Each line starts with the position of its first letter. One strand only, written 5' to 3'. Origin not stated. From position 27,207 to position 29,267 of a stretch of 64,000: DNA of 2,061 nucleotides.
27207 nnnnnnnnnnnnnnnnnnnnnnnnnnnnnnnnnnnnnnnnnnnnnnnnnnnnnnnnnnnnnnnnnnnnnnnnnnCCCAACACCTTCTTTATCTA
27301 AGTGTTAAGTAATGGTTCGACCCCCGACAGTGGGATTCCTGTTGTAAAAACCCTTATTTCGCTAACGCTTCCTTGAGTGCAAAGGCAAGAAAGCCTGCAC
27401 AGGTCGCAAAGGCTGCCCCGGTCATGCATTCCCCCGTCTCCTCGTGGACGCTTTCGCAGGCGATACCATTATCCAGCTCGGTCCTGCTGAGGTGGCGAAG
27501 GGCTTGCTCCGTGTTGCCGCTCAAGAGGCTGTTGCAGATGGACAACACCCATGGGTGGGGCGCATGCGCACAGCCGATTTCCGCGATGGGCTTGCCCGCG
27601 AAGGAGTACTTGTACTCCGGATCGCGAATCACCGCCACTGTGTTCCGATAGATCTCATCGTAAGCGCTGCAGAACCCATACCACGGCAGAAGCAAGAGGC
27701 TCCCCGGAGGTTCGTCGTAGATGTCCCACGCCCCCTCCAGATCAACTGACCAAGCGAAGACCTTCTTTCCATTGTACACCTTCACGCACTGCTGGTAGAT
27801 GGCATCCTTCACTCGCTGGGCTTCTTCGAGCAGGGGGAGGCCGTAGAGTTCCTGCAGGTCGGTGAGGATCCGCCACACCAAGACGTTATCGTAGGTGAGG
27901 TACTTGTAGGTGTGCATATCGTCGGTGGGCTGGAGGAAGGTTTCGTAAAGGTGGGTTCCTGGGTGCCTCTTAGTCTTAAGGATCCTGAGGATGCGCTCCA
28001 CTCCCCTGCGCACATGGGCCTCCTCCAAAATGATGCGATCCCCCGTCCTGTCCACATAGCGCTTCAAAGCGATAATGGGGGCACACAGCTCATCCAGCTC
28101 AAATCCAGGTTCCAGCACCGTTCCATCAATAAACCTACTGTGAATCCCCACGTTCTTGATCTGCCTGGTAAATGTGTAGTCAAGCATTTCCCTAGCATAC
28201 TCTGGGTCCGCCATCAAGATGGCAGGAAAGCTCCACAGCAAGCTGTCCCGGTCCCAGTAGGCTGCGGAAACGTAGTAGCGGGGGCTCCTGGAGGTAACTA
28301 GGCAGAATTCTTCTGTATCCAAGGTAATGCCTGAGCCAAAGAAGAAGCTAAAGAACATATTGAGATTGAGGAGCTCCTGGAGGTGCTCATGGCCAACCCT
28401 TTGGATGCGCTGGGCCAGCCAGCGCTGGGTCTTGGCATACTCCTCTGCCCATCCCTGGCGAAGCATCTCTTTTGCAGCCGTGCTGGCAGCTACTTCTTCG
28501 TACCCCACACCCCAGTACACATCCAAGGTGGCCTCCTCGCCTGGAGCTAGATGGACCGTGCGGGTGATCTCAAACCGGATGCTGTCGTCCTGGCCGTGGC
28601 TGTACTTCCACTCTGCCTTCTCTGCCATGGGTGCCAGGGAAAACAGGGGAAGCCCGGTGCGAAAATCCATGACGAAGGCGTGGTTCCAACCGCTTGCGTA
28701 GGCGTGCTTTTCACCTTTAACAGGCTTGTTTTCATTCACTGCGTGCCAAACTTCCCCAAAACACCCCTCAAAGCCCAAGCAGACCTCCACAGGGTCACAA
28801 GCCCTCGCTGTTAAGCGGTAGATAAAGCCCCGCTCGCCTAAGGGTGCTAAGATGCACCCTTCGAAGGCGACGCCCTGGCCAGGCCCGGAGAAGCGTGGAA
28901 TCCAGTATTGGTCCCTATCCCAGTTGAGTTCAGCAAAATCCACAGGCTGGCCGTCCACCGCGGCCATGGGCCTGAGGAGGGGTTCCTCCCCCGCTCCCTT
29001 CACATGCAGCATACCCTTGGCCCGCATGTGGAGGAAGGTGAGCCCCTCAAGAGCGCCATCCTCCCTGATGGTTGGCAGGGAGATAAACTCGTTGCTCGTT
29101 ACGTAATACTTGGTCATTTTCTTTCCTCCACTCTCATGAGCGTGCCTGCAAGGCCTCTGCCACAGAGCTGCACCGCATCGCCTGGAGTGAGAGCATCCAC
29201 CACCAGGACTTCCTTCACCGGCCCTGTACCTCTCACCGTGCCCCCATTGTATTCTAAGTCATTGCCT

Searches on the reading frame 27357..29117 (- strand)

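Call 123: search_protein_families(library=pfam, proteins=[window:27357-29117:-], max_evalue=0.00001)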
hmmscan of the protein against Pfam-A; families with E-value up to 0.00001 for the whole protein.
window:27357-29117:- (587 aa): 1 family
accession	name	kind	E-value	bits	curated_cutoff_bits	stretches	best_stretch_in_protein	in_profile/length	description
PF06824.17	Glyco_hydro_125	-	1.7e-21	77.1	23.4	1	389-575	206-407/414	Metal-independent alpha-mannosidase (GH125)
